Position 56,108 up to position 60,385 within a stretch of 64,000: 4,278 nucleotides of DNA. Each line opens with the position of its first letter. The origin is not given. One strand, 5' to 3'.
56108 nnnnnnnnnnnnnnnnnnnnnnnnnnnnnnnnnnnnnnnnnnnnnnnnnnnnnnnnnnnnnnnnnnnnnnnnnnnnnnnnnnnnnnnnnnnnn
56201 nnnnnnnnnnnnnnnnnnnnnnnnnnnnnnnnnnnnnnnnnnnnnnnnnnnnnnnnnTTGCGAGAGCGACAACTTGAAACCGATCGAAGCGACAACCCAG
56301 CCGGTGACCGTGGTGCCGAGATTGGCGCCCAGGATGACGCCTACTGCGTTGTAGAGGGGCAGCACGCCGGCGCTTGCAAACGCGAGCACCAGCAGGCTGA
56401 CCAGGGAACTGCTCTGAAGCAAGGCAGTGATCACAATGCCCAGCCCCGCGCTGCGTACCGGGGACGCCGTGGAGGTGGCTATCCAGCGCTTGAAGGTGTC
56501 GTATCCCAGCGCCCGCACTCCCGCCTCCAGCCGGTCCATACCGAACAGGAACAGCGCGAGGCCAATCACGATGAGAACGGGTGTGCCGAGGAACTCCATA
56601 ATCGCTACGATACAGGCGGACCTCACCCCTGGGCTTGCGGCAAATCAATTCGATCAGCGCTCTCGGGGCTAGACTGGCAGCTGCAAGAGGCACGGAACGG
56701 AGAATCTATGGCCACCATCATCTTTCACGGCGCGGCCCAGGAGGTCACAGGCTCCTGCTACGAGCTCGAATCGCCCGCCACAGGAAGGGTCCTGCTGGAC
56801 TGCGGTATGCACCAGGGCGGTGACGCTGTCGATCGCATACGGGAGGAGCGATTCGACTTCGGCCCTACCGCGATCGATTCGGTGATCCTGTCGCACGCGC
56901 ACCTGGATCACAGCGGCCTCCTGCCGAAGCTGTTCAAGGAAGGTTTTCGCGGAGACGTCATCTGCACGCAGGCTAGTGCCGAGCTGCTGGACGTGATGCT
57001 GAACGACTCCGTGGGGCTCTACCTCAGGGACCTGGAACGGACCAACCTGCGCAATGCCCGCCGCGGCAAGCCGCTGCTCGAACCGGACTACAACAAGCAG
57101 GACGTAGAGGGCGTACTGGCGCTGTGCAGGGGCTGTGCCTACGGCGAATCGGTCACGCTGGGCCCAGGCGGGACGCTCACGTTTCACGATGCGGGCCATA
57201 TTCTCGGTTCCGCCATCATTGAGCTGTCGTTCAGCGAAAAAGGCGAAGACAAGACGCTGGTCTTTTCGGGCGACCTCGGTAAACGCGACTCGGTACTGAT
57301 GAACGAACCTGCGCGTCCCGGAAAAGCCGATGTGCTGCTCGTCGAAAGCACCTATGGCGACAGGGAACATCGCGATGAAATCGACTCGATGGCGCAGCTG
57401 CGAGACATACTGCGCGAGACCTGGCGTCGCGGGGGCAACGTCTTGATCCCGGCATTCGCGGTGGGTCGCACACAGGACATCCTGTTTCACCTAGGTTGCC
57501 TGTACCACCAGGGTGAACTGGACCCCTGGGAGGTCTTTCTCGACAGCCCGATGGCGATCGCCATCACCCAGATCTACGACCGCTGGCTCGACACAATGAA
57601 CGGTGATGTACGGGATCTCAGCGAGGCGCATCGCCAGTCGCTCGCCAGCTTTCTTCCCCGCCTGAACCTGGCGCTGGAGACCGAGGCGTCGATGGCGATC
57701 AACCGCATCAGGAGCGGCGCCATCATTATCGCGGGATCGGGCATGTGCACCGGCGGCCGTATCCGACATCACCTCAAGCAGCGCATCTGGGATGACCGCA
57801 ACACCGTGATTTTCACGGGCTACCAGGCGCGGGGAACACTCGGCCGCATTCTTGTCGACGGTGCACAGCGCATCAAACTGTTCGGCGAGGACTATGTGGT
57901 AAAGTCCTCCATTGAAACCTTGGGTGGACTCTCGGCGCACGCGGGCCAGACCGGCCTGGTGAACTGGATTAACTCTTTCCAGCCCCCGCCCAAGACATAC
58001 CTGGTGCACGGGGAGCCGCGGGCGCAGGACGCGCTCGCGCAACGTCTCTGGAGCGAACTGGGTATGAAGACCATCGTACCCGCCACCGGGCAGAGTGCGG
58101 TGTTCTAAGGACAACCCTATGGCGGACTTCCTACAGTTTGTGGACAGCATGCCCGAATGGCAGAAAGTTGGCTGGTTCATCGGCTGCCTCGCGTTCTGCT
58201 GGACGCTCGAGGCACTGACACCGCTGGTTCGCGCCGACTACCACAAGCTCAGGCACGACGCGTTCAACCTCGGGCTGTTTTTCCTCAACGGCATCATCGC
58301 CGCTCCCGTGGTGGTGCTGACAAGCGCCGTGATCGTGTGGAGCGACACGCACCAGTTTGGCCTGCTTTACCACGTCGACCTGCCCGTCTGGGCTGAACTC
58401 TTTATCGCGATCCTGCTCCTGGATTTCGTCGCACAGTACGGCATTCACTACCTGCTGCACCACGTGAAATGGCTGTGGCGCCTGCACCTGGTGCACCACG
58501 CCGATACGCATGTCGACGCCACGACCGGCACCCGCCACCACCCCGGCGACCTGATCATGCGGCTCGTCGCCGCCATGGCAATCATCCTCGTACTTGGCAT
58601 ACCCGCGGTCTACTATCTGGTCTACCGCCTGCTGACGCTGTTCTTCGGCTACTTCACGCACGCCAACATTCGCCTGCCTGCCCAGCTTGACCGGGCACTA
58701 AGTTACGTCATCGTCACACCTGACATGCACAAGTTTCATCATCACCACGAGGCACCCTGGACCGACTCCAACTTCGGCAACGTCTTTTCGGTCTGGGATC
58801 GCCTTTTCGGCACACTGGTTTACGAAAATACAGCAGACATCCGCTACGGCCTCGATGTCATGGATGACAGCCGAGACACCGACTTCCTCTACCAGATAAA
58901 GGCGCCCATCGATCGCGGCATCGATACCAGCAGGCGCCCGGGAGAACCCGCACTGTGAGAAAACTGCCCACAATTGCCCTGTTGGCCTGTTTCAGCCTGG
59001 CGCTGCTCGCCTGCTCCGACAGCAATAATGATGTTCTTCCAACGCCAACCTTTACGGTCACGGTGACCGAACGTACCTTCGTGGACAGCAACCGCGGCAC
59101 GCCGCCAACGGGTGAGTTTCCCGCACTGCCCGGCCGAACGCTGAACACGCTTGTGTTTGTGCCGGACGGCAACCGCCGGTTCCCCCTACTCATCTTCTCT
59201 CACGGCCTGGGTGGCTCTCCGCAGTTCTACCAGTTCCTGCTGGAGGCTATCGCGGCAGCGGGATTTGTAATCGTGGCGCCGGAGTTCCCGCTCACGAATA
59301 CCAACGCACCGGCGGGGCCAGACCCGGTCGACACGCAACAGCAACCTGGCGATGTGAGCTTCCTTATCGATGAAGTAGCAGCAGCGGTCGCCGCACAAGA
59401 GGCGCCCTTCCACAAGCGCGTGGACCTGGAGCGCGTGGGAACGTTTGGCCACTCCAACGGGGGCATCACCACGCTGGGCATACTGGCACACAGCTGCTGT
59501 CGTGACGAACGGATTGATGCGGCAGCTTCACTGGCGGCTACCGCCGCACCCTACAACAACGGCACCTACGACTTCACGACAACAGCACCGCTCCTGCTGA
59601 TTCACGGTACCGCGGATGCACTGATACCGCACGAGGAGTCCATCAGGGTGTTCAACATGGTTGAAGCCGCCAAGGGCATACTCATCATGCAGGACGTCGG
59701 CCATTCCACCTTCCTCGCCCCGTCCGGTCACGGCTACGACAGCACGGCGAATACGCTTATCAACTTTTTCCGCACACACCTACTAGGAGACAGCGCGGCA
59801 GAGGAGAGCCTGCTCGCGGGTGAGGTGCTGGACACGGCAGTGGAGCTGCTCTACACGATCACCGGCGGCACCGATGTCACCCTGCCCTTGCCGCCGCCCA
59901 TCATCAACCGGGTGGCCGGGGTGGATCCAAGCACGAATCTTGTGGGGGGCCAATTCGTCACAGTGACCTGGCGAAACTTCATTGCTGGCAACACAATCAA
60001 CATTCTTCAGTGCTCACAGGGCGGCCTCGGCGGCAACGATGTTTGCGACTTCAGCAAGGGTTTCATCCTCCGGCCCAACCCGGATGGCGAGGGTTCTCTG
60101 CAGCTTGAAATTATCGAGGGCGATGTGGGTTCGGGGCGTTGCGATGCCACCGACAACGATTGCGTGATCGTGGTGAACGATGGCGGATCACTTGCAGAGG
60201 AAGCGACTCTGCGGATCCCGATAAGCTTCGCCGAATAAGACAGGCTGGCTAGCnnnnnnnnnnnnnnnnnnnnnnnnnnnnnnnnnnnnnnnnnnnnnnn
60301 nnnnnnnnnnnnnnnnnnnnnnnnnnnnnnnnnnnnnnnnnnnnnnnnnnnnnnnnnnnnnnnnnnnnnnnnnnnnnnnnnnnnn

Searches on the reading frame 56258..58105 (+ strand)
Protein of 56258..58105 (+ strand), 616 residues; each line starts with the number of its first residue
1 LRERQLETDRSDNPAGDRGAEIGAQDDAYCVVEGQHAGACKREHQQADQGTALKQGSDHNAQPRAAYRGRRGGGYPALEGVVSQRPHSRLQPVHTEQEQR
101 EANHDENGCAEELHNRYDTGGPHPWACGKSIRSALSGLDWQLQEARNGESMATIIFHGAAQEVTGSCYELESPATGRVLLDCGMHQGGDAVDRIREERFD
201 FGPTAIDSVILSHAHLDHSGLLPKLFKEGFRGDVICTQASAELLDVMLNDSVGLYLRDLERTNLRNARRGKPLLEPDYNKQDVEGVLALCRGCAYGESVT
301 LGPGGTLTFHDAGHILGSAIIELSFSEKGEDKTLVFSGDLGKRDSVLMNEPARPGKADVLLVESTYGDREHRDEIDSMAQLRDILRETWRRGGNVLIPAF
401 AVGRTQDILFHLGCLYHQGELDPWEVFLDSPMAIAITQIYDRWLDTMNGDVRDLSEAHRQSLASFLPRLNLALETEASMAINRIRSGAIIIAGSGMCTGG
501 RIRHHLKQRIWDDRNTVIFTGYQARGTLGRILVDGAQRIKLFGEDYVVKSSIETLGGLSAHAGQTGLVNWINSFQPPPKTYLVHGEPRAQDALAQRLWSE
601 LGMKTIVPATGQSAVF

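Call 22: search_protein_families(library=ncbifam, proteins=[window:56258-58105:+], max_evalue=0.00001)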
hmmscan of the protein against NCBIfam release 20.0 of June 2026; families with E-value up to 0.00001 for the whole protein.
window:56258-58105:+ (616 aa): 4 families
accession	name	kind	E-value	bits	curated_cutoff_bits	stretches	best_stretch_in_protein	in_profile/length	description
NF045584.1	cas14_MBL_CASP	equivalog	3.2e-109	366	800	1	154-612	3-436/612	type VII CRISPR-associated protein Cas14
TIGR03675.1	arCOG00543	equivalog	3e-83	280.2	580.2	1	147-610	170-624/631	beta-CASP ribonuclease aCPSF1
TIGR04122.1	Xnuc_lig_assoc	equivalog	3.6e-13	49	325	1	292-414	66-184/326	ligase-associated DNA damage response exonuclease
NF033105.1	bla_subclass_B3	equivalog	9.8e-06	25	240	0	175-244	32-99/257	subclass B3 metallo-beta-lactamase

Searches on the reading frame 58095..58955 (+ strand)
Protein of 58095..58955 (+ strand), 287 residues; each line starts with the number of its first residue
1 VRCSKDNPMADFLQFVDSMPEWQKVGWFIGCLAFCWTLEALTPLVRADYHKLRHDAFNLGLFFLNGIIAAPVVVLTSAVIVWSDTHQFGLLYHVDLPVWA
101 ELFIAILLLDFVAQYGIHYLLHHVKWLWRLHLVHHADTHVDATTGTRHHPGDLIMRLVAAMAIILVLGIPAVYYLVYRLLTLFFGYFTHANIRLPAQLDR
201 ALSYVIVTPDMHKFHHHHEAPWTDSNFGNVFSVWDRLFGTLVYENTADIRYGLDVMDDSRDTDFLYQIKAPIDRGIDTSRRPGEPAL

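Call 22: search_protein_families(library=ncbifam, proteins=[window:58095-58955:+], max_evalue=0.00001)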
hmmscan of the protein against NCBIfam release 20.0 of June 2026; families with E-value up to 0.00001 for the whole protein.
window:58095-58955:+ (287 aa): 1 family
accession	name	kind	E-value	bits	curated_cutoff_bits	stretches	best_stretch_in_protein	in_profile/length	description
NF052566.1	OrLpdHdlsOlsERhiz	equivalog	9.7e-19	67.8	475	1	53-244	71-257/293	ornithine lipid hydroxylase OlsE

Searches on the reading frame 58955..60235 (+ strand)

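Call 22: search_protein_families(library=ncbifam, proteins=[window:58955-60235:+], max_evalue=0.00001)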
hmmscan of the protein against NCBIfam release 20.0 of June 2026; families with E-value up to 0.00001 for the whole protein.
window:58955-60235:+ (427 aa): 3 families
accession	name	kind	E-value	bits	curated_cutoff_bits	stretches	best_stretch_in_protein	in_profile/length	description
NF007857.0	PRK10566.1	equivalog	1.6e-11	44.5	201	1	67-193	16-137/249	esterase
NF050058.1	e_dPHAscl_type1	hypoth_equivalog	4e-08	33.1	150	1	61-202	6-144/276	extracellular catalytic domain type 1 short-chain-length polyhydroxyalkanoate depolymerase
NF040680.1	chromo_anti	equivalog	4.6e-08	33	86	1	322-410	26-121/133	enediyne antibiotic chromoprotein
